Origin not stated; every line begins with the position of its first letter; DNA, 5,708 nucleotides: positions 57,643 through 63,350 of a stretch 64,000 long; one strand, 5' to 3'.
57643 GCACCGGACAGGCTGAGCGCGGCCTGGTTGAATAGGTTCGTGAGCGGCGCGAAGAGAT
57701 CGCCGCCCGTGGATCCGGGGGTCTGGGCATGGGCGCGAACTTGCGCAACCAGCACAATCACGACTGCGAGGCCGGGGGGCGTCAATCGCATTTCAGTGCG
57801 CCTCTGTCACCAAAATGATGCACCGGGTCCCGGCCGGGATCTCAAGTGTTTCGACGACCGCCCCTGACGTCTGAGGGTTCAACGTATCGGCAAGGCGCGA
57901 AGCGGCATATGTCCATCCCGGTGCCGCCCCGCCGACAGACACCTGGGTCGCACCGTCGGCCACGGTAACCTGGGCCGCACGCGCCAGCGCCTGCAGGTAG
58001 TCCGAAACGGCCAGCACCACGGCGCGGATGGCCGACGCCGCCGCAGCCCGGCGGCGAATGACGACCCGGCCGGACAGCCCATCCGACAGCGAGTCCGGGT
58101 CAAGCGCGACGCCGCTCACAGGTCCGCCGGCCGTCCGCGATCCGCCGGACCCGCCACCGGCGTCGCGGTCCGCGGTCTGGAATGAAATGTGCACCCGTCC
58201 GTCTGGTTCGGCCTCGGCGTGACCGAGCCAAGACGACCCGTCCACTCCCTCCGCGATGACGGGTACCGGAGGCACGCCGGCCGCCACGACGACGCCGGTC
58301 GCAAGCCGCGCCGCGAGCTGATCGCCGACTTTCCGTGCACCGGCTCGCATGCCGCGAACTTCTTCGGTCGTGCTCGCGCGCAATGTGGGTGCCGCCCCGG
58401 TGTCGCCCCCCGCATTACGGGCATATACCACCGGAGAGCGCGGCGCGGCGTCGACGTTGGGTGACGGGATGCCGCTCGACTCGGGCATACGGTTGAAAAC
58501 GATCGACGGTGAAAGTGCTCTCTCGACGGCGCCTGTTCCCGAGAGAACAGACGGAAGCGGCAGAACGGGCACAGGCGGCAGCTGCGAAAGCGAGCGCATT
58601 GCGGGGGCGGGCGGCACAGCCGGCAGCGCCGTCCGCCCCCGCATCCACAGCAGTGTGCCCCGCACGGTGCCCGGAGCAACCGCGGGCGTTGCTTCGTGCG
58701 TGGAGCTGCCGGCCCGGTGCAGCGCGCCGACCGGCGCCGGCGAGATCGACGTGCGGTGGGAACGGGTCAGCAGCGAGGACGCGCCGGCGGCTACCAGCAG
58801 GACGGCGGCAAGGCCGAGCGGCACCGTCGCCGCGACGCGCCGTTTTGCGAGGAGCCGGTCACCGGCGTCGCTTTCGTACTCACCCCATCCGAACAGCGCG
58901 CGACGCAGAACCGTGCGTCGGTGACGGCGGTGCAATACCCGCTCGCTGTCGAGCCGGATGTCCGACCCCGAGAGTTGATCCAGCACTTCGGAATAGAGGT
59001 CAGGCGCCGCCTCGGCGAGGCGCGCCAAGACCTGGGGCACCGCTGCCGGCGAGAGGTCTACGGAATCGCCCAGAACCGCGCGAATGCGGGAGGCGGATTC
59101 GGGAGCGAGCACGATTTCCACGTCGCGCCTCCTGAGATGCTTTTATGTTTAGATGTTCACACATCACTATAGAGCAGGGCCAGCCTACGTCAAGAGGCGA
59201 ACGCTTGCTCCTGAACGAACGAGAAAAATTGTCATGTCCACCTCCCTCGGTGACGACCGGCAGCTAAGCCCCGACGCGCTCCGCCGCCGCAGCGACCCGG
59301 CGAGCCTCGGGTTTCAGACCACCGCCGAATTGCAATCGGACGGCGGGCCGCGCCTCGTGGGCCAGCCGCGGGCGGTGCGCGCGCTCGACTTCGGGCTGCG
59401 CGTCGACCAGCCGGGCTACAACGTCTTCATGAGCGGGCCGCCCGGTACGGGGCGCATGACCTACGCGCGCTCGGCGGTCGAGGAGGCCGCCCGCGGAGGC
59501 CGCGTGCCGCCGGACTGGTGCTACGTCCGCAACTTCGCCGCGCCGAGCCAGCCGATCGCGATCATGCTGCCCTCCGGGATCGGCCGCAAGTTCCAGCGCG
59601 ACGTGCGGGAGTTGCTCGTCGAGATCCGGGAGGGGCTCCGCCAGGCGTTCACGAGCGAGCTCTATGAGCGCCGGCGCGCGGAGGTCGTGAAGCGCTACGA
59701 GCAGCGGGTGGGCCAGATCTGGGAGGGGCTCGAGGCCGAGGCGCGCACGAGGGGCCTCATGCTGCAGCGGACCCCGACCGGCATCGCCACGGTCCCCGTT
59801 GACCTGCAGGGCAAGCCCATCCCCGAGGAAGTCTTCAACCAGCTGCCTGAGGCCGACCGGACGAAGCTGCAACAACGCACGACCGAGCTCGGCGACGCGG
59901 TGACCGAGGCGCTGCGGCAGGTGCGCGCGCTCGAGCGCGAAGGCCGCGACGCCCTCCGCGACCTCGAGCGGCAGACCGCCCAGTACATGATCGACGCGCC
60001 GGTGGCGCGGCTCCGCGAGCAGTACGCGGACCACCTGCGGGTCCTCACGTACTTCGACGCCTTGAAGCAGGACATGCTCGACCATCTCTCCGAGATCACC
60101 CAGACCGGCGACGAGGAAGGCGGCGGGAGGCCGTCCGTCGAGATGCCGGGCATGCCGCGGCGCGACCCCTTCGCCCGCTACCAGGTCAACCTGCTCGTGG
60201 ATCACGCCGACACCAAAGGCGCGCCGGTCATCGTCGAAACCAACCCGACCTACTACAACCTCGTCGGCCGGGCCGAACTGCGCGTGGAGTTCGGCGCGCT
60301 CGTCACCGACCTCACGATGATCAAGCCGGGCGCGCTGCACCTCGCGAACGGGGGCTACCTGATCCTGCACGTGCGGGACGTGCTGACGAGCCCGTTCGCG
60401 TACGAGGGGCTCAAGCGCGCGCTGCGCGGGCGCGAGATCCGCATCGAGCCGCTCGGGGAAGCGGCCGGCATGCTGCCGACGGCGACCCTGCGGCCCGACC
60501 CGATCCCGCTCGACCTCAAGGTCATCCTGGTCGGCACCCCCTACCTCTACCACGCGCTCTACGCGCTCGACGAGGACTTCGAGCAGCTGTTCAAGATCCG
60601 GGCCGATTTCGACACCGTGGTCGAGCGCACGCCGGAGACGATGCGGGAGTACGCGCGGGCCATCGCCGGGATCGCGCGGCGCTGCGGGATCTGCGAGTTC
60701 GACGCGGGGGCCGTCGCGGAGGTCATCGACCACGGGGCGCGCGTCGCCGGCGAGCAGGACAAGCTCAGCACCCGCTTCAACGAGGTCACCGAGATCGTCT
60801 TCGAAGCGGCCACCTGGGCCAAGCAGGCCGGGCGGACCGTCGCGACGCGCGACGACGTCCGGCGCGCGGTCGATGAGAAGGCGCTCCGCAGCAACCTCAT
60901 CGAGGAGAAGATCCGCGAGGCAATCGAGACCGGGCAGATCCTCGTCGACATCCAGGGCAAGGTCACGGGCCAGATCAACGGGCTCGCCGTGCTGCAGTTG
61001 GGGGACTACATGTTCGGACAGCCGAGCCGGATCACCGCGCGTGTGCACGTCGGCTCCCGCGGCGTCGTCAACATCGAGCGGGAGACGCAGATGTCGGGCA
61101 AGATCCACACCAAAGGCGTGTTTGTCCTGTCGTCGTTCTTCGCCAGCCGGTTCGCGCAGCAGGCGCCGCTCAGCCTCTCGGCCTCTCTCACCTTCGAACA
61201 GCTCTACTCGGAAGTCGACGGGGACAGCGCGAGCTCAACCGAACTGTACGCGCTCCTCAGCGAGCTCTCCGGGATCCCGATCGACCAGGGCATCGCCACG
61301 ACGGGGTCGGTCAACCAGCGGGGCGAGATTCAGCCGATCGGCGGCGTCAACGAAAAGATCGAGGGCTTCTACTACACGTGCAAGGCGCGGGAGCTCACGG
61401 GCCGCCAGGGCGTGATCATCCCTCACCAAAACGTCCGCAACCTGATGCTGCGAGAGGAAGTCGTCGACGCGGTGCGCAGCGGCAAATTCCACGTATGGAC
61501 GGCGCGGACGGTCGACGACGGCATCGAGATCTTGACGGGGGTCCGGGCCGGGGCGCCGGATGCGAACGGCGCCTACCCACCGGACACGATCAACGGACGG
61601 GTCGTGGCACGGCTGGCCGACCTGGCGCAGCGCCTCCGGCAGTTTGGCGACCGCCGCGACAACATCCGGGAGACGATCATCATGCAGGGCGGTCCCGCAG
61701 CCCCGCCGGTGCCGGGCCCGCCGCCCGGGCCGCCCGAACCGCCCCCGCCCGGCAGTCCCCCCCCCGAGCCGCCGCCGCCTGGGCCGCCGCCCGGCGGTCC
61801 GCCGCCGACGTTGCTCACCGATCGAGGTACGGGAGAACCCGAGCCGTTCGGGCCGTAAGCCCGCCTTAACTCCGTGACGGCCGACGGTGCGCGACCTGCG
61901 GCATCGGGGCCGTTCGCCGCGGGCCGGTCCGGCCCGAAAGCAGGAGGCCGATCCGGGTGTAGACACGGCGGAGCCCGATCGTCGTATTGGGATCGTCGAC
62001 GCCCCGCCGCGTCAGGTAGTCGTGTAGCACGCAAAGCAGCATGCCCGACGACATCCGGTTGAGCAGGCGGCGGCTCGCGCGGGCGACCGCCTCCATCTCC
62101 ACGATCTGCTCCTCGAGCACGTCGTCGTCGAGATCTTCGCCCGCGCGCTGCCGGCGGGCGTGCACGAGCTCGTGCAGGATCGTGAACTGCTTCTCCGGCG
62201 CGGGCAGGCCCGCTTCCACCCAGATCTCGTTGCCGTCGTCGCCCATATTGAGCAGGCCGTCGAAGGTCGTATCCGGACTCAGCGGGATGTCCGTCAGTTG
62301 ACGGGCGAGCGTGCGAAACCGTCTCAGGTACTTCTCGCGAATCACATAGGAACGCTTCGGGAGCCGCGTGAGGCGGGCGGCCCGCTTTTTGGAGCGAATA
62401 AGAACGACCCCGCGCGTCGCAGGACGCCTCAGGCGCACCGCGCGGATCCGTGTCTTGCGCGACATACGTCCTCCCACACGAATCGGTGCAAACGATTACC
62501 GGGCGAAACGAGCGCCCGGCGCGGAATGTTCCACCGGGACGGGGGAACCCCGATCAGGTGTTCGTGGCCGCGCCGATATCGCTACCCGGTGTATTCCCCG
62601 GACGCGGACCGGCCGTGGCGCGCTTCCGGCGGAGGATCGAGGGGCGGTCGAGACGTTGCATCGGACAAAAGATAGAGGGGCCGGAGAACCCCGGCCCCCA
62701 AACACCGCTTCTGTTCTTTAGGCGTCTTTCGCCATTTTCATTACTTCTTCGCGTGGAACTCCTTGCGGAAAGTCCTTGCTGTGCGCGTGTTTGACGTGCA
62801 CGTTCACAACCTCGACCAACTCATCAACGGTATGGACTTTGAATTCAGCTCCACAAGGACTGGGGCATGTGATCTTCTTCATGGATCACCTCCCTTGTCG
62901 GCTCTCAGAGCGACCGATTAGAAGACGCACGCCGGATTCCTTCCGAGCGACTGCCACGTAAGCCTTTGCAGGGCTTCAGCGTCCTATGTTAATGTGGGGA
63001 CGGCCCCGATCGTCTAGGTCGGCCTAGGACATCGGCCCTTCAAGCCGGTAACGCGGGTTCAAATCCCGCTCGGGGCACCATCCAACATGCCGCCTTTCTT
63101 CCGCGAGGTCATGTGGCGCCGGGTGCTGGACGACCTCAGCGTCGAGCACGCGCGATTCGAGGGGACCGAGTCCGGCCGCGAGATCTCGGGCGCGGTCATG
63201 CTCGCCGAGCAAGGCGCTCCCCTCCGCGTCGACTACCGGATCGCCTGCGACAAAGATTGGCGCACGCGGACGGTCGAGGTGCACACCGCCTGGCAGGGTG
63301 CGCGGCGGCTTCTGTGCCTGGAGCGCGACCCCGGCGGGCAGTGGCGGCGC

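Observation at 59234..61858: LonC-type protease with Lys-to-Arg Walker A and a 55-aa polyproline-rich C-terminal tail, divergent from the T4SS operon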

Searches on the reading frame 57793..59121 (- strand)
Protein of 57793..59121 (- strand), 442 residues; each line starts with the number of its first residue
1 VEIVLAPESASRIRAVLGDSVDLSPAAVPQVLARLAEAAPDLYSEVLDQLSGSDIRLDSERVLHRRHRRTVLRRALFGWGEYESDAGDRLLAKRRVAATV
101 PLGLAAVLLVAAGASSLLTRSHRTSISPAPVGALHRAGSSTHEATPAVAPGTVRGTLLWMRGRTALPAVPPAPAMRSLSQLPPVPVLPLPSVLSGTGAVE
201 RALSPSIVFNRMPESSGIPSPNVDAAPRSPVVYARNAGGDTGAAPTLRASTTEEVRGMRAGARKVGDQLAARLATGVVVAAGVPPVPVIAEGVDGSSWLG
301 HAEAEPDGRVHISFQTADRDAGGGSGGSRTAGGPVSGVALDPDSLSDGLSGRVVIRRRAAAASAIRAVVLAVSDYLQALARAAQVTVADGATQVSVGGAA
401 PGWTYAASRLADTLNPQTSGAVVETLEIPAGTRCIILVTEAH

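Call 3: search_protein_families(library=pfam, proteins=[window:57793-59121:-], max_evalue=0.01)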
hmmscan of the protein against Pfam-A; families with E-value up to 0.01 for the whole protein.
window:57793-59121:- (442 aa): 0 families

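Call 4: search_protein_families(library=ncbifam, proteins=[window:57793-59121:-], max_evalue=0.01)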
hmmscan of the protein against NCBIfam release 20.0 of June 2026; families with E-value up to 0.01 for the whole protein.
window:57793-59121:- (442 aa): 0 families

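Call 5: search_protein_families(library=padloc, proteins=[window:57793-59121:-], max_evalue=0.01)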
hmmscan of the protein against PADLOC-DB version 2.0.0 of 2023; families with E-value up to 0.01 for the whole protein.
window:57793-59121:- (442 aa): 0 families

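Call 47: find_homologous_proteins(query=window:57793-59118:-, max_evalue=0.001)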
Query window:57793-59118:- (441 aa): 80 proteins with E <= 0.001 among 8000 candidates.
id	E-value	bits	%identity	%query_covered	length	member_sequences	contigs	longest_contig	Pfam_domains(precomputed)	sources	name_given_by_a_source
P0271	9.7e-270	913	100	100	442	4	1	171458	-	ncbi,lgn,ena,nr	ncbi:MAG TPA: hypothetical protein VKT83_00555 [bacterium]|nr:hypothetical protein [bacterium]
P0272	4.8e-213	726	82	100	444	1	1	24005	-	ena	-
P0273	1.9e-196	672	78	99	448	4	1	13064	-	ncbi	ncbi:MAG: hypothetical protein ACYDAB_16500 [bacterium]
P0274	3.5e-160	552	67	100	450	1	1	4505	-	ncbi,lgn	-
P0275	1.7e-159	550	65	100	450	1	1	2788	-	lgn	-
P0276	5.1e-158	545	66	100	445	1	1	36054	-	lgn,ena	-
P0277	1.2e-157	544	64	100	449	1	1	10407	-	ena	-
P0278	1.8e-147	510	62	100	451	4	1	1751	-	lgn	-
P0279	1.4e-145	504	61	99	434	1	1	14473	-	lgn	-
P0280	1.5e-141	491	62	100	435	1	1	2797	-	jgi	jgi:hypothetical protein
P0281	1.6e-139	484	59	100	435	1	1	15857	-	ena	-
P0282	5.4e-135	469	61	100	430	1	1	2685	-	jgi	jgi:hypothetical protein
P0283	1.9e-122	428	52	100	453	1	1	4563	-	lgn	-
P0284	2.9e-122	427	53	100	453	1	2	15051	-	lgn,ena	-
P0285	4.8e-122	427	55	100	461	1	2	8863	-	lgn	-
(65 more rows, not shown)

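Call 57: search_solved_structures(query=A2, max_evalue=1)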
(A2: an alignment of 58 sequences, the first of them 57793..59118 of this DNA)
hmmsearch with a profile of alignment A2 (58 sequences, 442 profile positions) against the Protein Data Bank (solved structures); distinct sequences matched with E-value up to 1: 1.
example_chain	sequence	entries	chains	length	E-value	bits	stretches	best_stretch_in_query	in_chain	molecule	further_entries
2lom_A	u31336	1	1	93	0.9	12.1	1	81-129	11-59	HIG1 domain family member 1A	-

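Call 61: predict_structure(alignment_id=A2)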
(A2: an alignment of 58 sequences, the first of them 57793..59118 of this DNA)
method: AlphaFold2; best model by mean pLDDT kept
length: 441 residues; sequences in the alignment: 58
mean_pLDDT: 66.9   pTM: 0.45
mean pLDDT of the five models: 66.9, 66.6, 66.4, 65.4, 62.9
residues with pLDDT >= 90: 118; 70-90: 90; 50-70: 86; < 50: 147
segments of 3 or more residues with pLDDT < 50: 120-127, 129-142, 144-149, 151-156, 158-160, 170-182, 190-253, 321-324, 385-399
pLDDT, mean of each block of 10 residues (from residue 1): 86 94 90 93 86 56 78 70 50 60 83 73 45 44 47 44 50 44 45 35 31 39 40 34 38 51 92 94 91 92 95 78 50 90 94 90 85 79 48 42 61 65 94 95 74
secondary structure, 60 per line:
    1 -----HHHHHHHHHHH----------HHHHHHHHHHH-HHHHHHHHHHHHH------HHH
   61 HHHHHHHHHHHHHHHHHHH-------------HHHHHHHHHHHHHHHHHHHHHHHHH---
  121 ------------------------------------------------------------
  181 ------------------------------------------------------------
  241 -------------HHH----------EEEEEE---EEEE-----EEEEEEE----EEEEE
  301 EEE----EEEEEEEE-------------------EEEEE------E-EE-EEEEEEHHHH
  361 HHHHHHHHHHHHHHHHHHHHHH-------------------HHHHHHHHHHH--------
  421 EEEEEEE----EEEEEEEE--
elements in order: H6-16 H27-37 H39-51 H58-79 H93-117 E267-272 E276-279 E285-291 E296-303 E308-315 E335-339 E351-356 H357-382 H402-412 E421-427 E432-439

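Call 64: fold_search(model_id=the predicted structure, library=pdb)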
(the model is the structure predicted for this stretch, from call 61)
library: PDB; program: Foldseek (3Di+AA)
matches with E <= 10: 188; with E <= 0.001: 6
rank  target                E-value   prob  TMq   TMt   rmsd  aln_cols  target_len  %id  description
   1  9ngw_A                4.3e-06  1.00  0.21  0.51  23.1       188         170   21  In-situ cryo-EM structure of Dome of the Legionella Dot/Icm machine (released 2025-09-17)
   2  7o3j_A                7.1e-06  1.00  0.20  0.42  19.3       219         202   17  O-layer structure (TrwH/VirB7, TrwF/VirB9CTD, TrwE/VirB10CTD) of the outer membrane core complex from the fully-assemb (released 2022-06-22)
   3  6gyb_C                1.2e-05  1.00  0.21  0.42  23.7       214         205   16  Cryo-EM structure of the bacteria-killing type IV secretion system core complex from Xanthomonas citri (released 2018-10-24)
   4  8rt6_A                1.3e-05  1.00  0.21  0.39  19.2       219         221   16  Conformation-A of the full-length outer membrane core complex (TrwH/VirB7, TrwF/VirB9, TrwE/VirB10CTD) from the fully- (released 2024-06-19)
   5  7spc_EF1              3.5e-05  1.00  0.20  0.43  22.4       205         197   13  Models for C17 reconstruction of Outer Membrane Core Complex (OMCC) of Type IV Secretion System (T4SS) encoded by F- (released 2022-02-02)
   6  6x6s_AY               2.7e-04  1.00  0.20  0.41  20.0       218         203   11  Cryo-EM Structure of the Helicobacter pylori OMC (released 2020-10-07)
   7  9sjo_C                1.2e+00  0.01  0.07  0.08  21.0       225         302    7  Type I-F_HNH variant Cascade target-free RNP, HNH domain in middle position (released 2026-02-04)
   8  6sta_A                1.4e+00  0.04  0.09  0.19  18.8       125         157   18  Crystal structure of the strawberry pathogenesis-related 10 (PR-10) Fra a 1.02 protein, E46A D48A mutant (released 2019-12-18)
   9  5ieg_A                1.5e+00  0.07  0.09  0.06  11.9       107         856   11  Murine endoplasmic reticulum alpha-glucosidase II with N-9'-methoxynonyl-1-deoxynojirimycin. (released 2016-07-27)
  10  9d81                  1.5e+00  0.02  0.08  0.06  19.0       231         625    9  Shigella flexneri bacteriophage Moo19 Gp82 (released 2025-01-15)
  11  8y9m_A                1.6e+00  0.04  0.08  0.05  11.3        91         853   14  Cas12h1(D465A)-crRNA-dsDNA ternary complex (released 2025-02-12)
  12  9l12_I                1.6e+00  0.02  0.08  0.05  12.7       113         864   14  Crystal structure of Cas12h ternary complex (released 2025-06-11)
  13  5hjr_A                1.7e+00  0.07  0.09  0.06  11.6       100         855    9  Murine endoplasmic reticulum alpha-glucosidase II with bound covalent intermediate (released 2016-07-27)
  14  7snr_B                1.7e+00  0.05  0.06  0.15   5.7        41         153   22  2.00A Resolution Structure of NanoLuc Luciferase (released 2022-11-16)
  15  8gw5_A                1.8e+00  0.03  0.08  0.22  11.4       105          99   15  Crystal structure of SaSsbA complexed with glycerol (released 2023-09-20)
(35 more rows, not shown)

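Call 73: search_protein_families(library=phrogs, proteins=[window:57793-59121:-], max_evalue=0.001)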
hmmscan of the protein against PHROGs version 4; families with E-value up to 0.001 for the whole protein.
window:57793-59121:- (442 aa): 0 families

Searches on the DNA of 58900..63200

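Call 68: search_rna_families(source=window, start=58900, end=63200, threshold=evalue, max_evalue=1)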
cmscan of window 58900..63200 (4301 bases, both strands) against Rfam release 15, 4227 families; matches with E-value up to 1: 2.
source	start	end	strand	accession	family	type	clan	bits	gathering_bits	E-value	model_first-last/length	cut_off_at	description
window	63003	63077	+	RF00005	tRNA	Gene; tRNA;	CL00001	55.8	29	1.7e-10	1-71/71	no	tRNA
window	63003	63078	-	RF04354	Plastid-ycf2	Cis-reg;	-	28.6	65.7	0.006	1-75/75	no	Plastid-ycf2 5UTR RNA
